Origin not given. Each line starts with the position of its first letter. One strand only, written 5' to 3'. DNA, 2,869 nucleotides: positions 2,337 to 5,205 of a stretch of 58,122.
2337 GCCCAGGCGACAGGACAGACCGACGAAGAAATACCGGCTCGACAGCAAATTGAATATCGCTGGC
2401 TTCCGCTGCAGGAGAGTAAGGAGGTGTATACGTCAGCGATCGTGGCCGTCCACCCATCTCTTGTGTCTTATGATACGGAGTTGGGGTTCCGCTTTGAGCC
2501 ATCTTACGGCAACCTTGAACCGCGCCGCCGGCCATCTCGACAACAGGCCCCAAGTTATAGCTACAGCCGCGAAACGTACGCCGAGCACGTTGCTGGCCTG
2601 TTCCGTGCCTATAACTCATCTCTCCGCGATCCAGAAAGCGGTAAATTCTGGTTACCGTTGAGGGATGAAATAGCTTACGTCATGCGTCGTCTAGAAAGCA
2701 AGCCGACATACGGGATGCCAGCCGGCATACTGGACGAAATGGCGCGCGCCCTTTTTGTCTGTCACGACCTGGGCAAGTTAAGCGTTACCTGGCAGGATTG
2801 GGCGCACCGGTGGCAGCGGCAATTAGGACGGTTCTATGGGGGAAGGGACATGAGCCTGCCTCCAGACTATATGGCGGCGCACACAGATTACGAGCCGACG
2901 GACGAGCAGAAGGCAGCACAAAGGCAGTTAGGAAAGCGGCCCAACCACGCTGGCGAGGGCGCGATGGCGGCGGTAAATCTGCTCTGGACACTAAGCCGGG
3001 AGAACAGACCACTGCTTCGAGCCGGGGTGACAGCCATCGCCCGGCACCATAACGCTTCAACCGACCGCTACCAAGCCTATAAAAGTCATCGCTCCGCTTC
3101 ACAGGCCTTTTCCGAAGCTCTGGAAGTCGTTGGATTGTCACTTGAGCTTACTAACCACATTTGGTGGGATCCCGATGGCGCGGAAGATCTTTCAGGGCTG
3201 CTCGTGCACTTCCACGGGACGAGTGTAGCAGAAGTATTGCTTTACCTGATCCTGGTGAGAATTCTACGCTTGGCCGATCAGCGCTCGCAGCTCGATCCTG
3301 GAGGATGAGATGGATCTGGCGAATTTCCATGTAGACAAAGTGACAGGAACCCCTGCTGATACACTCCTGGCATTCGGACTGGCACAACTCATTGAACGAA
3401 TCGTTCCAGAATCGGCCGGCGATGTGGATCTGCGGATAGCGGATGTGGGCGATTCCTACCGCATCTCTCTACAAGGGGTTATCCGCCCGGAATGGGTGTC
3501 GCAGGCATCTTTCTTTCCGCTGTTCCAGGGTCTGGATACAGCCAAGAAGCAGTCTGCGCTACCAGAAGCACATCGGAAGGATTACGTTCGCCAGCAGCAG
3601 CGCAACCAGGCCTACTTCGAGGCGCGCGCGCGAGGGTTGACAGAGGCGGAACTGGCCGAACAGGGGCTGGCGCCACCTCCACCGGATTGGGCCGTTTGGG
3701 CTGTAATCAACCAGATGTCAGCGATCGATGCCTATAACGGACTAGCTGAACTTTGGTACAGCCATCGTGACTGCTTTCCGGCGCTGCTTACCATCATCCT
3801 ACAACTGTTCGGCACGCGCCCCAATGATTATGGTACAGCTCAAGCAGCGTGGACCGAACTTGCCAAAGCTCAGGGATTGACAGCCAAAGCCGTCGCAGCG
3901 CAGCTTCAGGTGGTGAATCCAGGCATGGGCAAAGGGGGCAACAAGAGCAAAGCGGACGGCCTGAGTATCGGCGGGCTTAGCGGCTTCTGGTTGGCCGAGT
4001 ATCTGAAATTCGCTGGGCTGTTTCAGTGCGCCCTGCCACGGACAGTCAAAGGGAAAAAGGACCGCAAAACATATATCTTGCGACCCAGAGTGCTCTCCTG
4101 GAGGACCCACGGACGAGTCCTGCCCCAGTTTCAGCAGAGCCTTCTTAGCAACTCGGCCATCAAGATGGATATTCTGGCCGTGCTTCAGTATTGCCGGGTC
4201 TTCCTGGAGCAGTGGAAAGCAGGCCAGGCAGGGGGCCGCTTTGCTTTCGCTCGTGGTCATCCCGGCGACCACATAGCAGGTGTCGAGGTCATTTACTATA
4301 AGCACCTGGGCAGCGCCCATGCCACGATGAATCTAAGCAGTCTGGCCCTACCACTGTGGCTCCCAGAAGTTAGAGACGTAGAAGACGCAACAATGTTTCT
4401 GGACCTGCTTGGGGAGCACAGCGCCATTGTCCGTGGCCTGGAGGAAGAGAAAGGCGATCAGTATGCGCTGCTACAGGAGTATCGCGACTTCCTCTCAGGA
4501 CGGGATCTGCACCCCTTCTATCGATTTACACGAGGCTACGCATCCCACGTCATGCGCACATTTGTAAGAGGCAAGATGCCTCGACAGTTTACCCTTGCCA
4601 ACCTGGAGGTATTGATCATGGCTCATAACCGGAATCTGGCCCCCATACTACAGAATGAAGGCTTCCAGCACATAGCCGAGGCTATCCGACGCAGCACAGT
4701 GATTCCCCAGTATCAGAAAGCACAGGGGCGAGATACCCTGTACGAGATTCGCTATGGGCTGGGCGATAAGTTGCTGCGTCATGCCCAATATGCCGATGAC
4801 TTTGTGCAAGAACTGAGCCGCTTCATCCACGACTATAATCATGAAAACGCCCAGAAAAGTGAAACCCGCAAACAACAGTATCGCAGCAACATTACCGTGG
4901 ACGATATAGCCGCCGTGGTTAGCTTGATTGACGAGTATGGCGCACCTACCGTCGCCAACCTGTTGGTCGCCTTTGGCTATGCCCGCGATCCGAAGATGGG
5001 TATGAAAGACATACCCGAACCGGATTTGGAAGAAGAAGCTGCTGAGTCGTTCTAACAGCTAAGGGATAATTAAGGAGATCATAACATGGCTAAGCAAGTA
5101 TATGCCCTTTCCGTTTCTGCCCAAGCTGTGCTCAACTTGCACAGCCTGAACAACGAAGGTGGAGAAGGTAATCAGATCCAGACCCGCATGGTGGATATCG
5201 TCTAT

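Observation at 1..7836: Interference-only, architecturally mosaic type I-like Cas module (WYL regulator + cas3-cas8-cas7-cas5-cas6) with no adaptation genes and no CRISPR array in 58 kb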

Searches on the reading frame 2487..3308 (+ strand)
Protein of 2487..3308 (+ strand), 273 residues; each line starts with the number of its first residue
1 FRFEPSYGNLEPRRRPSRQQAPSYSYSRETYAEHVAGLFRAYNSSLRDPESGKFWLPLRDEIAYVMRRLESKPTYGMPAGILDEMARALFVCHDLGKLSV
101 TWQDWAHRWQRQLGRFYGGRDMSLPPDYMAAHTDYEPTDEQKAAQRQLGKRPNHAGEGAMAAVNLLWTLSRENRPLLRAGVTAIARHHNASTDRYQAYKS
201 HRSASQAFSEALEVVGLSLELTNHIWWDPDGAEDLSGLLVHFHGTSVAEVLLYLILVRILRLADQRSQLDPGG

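Call 80: search_solved_structures(query=window:2487-3308:+, max_evalue=10)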
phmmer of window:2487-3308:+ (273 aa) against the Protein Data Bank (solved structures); distinct sequences matched with E-value up to 10: 0.

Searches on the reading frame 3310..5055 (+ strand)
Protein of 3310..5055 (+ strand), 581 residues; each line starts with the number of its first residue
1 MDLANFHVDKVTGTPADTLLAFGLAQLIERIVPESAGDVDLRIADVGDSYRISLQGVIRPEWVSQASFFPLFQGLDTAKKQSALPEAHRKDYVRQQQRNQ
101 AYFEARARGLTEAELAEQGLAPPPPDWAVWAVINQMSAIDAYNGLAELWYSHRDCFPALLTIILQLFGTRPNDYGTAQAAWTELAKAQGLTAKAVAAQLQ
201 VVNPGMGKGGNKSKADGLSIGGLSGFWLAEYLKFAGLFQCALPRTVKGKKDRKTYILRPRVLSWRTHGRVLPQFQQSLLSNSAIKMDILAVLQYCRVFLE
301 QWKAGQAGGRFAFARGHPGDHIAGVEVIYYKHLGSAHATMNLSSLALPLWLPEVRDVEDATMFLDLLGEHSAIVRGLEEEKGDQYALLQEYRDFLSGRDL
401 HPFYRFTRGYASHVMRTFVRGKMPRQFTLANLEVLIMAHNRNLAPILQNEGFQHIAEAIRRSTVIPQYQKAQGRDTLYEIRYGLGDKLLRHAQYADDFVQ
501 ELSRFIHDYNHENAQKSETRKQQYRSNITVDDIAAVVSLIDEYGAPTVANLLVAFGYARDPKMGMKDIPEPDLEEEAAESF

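Call 3: search_protein_families(library=pfam, proteins=[window:3310-5055:+], max_evalue=0.01)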
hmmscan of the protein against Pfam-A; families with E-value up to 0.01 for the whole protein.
window:3310-5055:+ (581 aa): 0 families

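Call 4: search_protein_families(library=ncbifam, proteins=[window:3310-5055:+], max_evalue=0.01)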
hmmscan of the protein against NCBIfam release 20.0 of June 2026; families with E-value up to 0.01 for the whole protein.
window:3310-5055:+ (581 aa): 0 families

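Call 5: search_protein_families(library=padloc, proteins=[window:3310-5055:+], max_evalue=0.01)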
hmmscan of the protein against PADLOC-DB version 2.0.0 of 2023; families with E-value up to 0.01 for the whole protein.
window:3310-5055:+ (581 aa): 1 family
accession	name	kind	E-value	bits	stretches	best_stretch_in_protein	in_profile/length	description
PDLC01417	Cas8a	-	1.8e-67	226.1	1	90-572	63-544/555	CAS-I-A; effector_LS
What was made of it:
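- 3310..5055 (+): cas8, the large Cascade subunit (581 aa): a mixed alpha/beta N-terminal part and an all-helical C-terminal part. PADLOC PDLC01417 'Cas8a, CAS-I-A, effector_LS', E 1.8e-67, profile positions 63-544 of 555 (call 5).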

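Call 16: find_related_loci(query=window:3310-5055:+, collection=genome_contigs, flank=10000)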
Query window:3310-5055:+ (581 aa) in genome_contigs; peptide patterns used: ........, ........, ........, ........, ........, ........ (x = any residue, [..] = any of these).
31 stretches matched a pattern; 3 encode a relative of the query (tblastn E <= 1e-3); 3 distinct loci.
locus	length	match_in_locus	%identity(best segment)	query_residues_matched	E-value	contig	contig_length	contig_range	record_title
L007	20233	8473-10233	63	1-579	0e+0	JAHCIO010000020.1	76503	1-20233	MAG: Anaerolineae bacterium isolate TGS_CHL13 CHL13_20, whole genome shotgun sequence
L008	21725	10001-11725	44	6-562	1e-154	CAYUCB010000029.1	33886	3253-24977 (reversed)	MAG TPA_asm: uncultured Caldilineaceae bacterium isolate binchicken_co186_200 genome assembly, contig: NODE_1340_length_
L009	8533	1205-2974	40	11-580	6e-123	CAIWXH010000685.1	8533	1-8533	MAG: uncultured Oscillochloris sp. isolate Kiruna_bin-09937 genome assembly, contig: bin-09937:685/850, whole genome sho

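Call 18: find_homologous_proteins(query=window:3310-5055:+, max_evalue=0.00001)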
Query window:3310-5055:+ (581 aa): 809 proteins with E <= 0.00001 among 8000 candidates; the best 120 are listed.
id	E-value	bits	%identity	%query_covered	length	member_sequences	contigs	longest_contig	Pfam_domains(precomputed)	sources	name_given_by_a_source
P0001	0.0e+0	1185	89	100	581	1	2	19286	-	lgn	-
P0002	9.2e-269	911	68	98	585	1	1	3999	-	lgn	-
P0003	1.6e-265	900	66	100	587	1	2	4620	-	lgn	-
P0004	9.7e-259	878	66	99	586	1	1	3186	-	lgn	-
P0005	2.6e-253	860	65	99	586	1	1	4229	-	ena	-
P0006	1.2e-250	851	65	99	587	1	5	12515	-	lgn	-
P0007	4.7e-250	849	65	97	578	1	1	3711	-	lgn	-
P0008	9.2e-247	838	63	99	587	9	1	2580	-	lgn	-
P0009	1.3e-244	831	65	97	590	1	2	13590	-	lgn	-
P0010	1.3e-241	821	61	97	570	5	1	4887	-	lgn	-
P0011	5.5e-239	812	66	91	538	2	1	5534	-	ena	-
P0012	8.4e-237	805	62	97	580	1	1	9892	-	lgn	-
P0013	9.0e-235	799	62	97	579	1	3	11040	-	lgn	-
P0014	2.0e-234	797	60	99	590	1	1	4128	-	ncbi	-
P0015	1.5e-233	795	61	99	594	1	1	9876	-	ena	-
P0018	4.3e-229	780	62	96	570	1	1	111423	-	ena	-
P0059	1.2e-189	650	52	97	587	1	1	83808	-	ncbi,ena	-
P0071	1.6e-163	563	48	97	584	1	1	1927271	-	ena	-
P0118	1.0e-138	481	44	97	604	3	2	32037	-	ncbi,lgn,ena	-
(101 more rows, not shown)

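Call 21: search_solved_structures(query=window:3310-5055:+, max_evalue=1)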
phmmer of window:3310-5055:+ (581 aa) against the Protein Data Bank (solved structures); distinct sequences matched with E-value up to 1: 0.

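Call 44: predict_structure(alignment_id=A1)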
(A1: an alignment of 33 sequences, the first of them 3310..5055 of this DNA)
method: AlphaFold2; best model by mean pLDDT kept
length: 581 residues; sequences in the alignment: 33
mean_pLDDT: 86.8   pTM: 0.85
mean pLDDT of the five models: 86.8, 86.7, 85.3, 85.1, 81.7
residues with pLDDT >= 90: 337; 70-90: 191; 50-70: 17; < 50: 36
segments of 3 or more residues with pLDDT < 50: 207-210, 212-221, 308-313, 566-581
pLDDT, mean of each block of 10 residues (from residue 1): 87 92 97 87 96 93 95 94 95 94 89 89 91 88 96 97 95 96 96 87 66 40 83 97 89 94 90 88 93 93 66 63 92 79 88 82 93 93 93 86 94 90 90 91 95 94 88 82 85 90 90 84 81 93 94 93 53 34 28
secondary structure, 60 per line:
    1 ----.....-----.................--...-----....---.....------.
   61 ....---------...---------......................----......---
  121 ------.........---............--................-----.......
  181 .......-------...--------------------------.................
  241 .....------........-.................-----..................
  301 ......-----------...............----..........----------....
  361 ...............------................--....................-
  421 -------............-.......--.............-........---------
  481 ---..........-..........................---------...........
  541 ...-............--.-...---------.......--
elements in order: E5-9 H15-31 E42-45 E49-53 H60-64 E74-76 E89-91 H92-107 H112-117 H127-135 H139-150 H153-168 H174-187 E195-197 E224-226 H227-240 E241-245 E252-259 E261-263 H264-277 H283-306 H318-321 E322-332 E337-346 H357-375 H382-397 H400-419 H429-439 H441-447 H450-462 H464-471 H484-493 H495-520 H530-543 H545-556 H573-579
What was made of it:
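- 3310..5055 (+): AF2 model pLDDT 86.8, pTM 0.85 (call 44).
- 4618..5055 (+): Putative internally translated small subunit (cas11-like, 145 aa) within cas8. The start is M437, preceded by GGAGG at 4605-4609. The region is all-helical in the model (call 44).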

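Call 48: fold_search(model_id=the predicted structure, library=pdb)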
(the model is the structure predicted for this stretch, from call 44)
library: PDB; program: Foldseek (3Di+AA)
matches with E <= 10: 199; with E <= 0.001: 3
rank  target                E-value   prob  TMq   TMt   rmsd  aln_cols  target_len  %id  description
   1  8h67_L                8.1e-05  1.00  0.30  0.34  13.8       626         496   12  type I-B Cascade bound to a PAM-containing dsDNA target at 3.8 angstrom resolution. (released 2024-05-01)
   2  7tr6_C                3.1e-04  1.00  0.28  0.45  10.6       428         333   11  Cascade complex from type I-A CRISPR-Cas system (released 2022-08-10)
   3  8ip0_J                3.3e-04  1.00  0.28  0.33  16.7       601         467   14  Cryo-EM structure of type I-B Cascade bound to a PAM-containing dsDNA target at 3.6 angstrom resolution (released 2024-03-20)
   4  5lp2_A                1.2e-01  0.18  0.09  0.14  23.4       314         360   10  Adhesin domain of the type 1 HopQ of Helicobacter pylori strain G27 (released 2016-10-12)
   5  6wvd                  1.5e-01  0.15  0.08  0.11  21.9       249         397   10  Human JAGN1 (released 2021-01-13)
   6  4mt1                  4.7e-01  0.04  0.06  0.04  21.4       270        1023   12  Crystal Structure of the Neisseria gonorrhoeae MtrD Inner Membrane Multidrug Efflux Pump (released 2014-08-06)
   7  6gbh_A                8.5e-01  0.07  0.09  0.15  21.7       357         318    9  Helicobacter pylori adhesin HopQ type II bound to the N-terminal domain of human CEACAM1 (released 2018-06-27)
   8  6wiv_A                1.0e+00  0.06  0.09  0.08  33.2       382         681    8  Structure of human GABA(B) receptor in an inactive state (released 2020-07-01)
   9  1q5d                  1.1e+00  0.08  0.09  0.12  19.2       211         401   12  Epothilone B-bound Cytochrome P450epoK (released 2003-10-28)
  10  7l2r_B                1.1e+00  0.03  0.09  0.09  24.4       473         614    9  Cryo-EM structure of DkTx-bound minimal TRPV1 at the pre-open state (released 2021-09-22)
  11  8ycp_D                1.3e+00  0.03  0.09  0.08  23.3       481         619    8  structure of human trpv1 in complex with BC5 (released 2025-01-29)
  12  8foj_A                1.5e+00  0.08  0.10  0.16  19.2       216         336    7  Cryo-EM structure of S. cerevisiae DNA polymerase alpha-primase complex in the post RNA handoff state (released 2023-05-31)
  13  9g71_A                1.5e+00  0.06  0.09  0.12  32.9       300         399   10  Cryo-EM structure of TTYH2 in complex with lipids in GDN (released 2025-05-21)
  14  7lqy_A                1.6e+00  0.02  0.08  0.07  24.1       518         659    9  Structure of squirrel TRPV1 in apo state (released 2021-04-21)
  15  8dck_B                1.7e+00  0.07  0.09  0.09  21.0       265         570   10  Structure of hemolysin A secretion system HlyB/D complex, ATP-bound (released 2022-09-14)
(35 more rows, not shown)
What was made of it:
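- On Subtype I-A: The fold matches Cas8a 7TR6_C and Cas8b 8H67_L about equally (call 48).
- Closest known: Subtype I-B. Same: The best Foldseek hit of the Cas8 model is Cas8b 8H67_L, aligned over the whole length (call 48).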

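Call 56: find_encoding_contigs(protein=P0071, flank=10000, max_places=1)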
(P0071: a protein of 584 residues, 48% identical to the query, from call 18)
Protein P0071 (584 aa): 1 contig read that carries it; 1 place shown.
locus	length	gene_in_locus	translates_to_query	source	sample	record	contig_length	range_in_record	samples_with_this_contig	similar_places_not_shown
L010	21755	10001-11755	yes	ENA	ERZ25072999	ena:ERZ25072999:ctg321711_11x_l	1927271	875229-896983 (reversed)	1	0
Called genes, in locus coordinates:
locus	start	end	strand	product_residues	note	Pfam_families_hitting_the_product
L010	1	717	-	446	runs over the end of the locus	PF01943:Polysacc_synt, PF13440:Polysacc_synt_3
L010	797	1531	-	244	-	-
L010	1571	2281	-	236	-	PF24686:FLQE3_permease, PF12698:ABC2_membrane_3 (weak)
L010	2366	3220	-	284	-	PF00005:ABC_tran, PF13304:AAA_21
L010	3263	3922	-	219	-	PF00440:TetR_N, PF21256:TetR_C_5-like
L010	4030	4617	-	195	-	PF01930:Cas_Cas4, PF12705:PDDEXK_1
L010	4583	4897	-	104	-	PF09827:CRISPR_Cas2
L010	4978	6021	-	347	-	PF01867:Cas_Cas1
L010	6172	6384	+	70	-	-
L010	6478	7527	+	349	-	PF25583:WCX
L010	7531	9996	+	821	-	PF00270:DEAD, PF04851:ResIII, PF00271:Helicase_C (faint), PF22590:Cas3-like_C_2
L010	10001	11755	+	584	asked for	-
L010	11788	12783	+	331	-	PF01905:DevR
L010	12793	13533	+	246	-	-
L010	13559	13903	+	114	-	PF21814:DUF6883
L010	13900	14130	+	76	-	PF16277:DUF4926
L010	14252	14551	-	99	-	PF01381:HTH_3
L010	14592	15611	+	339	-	PF27225:AF_1859_N, PF10040:CRISPR_Cas6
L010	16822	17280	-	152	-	-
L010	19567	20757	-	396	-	PF01266:DAO, PF07992:Pyr_redox_2 (faint)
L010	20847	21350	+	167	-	PF04073:tRNA_edit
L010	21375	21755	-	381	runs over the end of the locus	PF01590:GAF, PF13185:GAF_2, PF13492:GAF_3 (weak), PF07730:HisKA_3, PF13581:HATPase_c_2 (weak), PF02518:HATPase_c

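Call 57: find_encoding_contigs(protein=P0018, flank=10000, max_places=1)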
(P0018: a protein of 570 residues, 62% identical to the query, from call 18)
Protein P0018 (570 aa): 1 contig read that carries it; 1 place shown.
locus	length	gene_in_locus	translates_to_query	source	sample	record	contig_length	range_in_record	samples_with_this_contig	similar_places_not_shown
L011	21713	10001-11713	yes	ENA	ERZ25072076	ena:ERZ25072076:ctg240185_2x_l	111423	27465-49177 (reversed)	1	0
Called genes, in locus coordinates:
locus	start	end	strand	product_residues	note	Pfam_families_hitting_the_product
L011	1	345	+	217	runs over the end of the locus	PF13340:DUF4096, PF01609:DDE_Tnp_1, PF13612:DDE_Tnp_1_3 (weak)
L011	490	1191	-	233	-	-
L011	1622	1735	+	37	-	-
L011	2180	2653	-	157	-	-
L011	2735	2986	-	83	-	-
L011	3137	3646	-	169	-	PF13546:DDE_5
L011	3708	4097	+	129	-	-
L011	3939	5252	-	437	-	-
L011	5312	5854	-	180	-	-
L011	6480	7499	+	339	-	PF13280:WYL (weak), PF25583:WCX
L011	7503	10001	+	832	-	PF00270:DEAD, PF04851:ResIII, PF00271:Helicase_C (weak), PF22590:Cas3-like_C_2, PF18019:Cas3_HD (weak)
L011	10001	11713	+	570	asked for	-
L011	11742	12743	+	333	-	PF01905:DevR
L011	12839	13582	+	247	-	-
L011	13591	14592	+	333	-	PF27225:AF_1859_N, PF10040:CRISPR_Cas6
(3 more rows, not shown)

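Call 58: find_encoding_contigs(protein=P0059, flank=10000, max_places=1)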
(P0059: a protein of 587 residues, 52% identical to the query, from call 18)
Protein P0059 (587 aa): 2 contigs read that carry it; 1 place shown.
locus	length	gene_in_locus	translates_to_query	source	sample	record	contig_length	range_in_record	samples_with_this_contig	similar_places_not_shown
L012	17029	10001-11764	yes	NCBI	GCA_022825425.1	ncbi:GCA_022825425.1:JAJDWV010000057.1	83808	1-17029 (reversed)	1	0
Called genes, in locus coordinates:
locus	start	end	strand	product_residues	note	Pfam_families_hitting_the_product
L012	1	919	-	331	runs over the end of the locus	PF05721:PhyH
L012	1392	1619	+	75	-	-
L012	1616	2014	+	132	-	PF02661:Fic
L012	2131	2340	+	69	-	-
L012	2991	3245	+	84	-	-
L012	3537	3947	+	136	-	-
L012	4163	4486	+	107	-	PF12760:Zn_ribbon_IS1595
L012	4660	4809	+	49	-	-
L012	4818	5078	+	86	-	-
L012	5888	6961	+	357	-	PF13280:WYL (faint), PF25583:WCX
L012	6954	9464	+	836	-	PF00270:DEAD, PF04851:ResIII, PF00271:Helicase_C, PF22590:Cas3-like_C_2, PF18019:Cas3_HD (faint)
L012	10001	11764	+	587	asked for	-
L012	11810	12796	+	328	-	PF01905:DevR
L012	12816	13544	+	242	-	-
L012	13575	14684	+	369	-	PF27225:AF_1859_N, PF10040:CRISPR_Cas6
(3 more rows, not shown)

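Call 59: find_encoding_contigs(protein=P0118, flank=10000, max_places=1)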
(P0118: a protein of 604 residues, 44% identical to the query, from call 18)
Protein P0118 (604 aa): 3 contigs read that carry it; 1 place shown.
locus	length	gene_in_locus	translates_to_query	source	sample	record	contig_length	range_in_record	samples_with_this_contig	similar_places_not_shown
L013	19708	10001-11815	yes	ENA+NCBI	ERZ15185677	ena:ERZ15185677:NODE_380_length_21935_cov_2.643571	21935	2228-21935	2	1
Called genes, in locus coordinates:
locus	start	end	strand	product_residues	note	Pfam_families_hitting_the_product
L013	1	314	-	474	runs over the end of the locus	PF00595:PDZ, PF13180:PDZ_2 (weak), PF17820:PDZ_6, PF03572:Peptidase_S41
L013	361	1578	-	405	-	PF00595:PDZ (weak), PF13180:PDZ_2 (faint), PF17820:PDZ_6, PF03572:Peptidase_S41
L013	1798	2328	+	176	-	PF00578:AhpC-TSA, PF08534:Redoxin, PF13098:Thioredoxin_2, PF00085:Thioredoxin (weak), PF13905:Thioredoxin_8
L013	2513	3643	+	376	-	PF07224:Chlorophyllase, PF05448:AXE1 (faint), PF01738:DLH, PF02129:Peptidase_S15 (weak), PF00561:Abhydrolase_1, PF12146:Hydrolase_4 (weak), PF12697:Abhydrolase_6, PF00326:Peptidase_S9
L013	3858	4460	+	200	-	-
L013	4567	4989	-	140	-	-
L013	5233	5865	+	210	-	-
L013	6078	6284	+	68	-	PF01047:MarR (faint)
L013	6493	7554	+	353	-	PF13384:HTH_23 (weak), PF13280:WYL (weak), PF25583:WCX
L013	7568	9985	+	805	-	PF00270:DEAD, PF04851:ResIII, PF00271:Helicase_C (weak), PF22590:Cas3-like_C_2, PF18019:Cas3_HD (weak)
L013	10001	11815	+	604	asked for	-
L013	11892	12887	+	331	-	PF01905:DevR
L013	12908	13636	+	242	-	-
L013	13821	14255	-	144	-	PF20126:TumE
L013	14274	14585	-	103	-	-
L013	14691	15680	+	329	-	PF27225:AF_1859_N, PF10040:CRISPR_Cas6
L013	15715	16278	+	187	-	-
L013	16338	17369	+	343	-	PF01867:Cas_Cas1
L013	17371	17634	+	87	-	PF09827:CRISPR_Cas2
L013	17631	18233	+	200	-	PF01930:Cas_Cas4, PF12705:PDDEXK_1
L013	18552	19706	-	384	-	?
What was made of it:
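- On Subtype I-A: The same holds in relatives, at 805-836 aa (calls 56-59).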

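Call 63: search_solved_structures(query=A1, max_evalue=10)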
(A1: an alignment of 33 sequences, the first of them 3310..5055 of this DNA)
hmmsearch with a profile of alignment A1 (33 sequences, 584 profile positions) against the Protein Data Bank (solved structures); distinct sequences matched with E-value up to 10: 0.
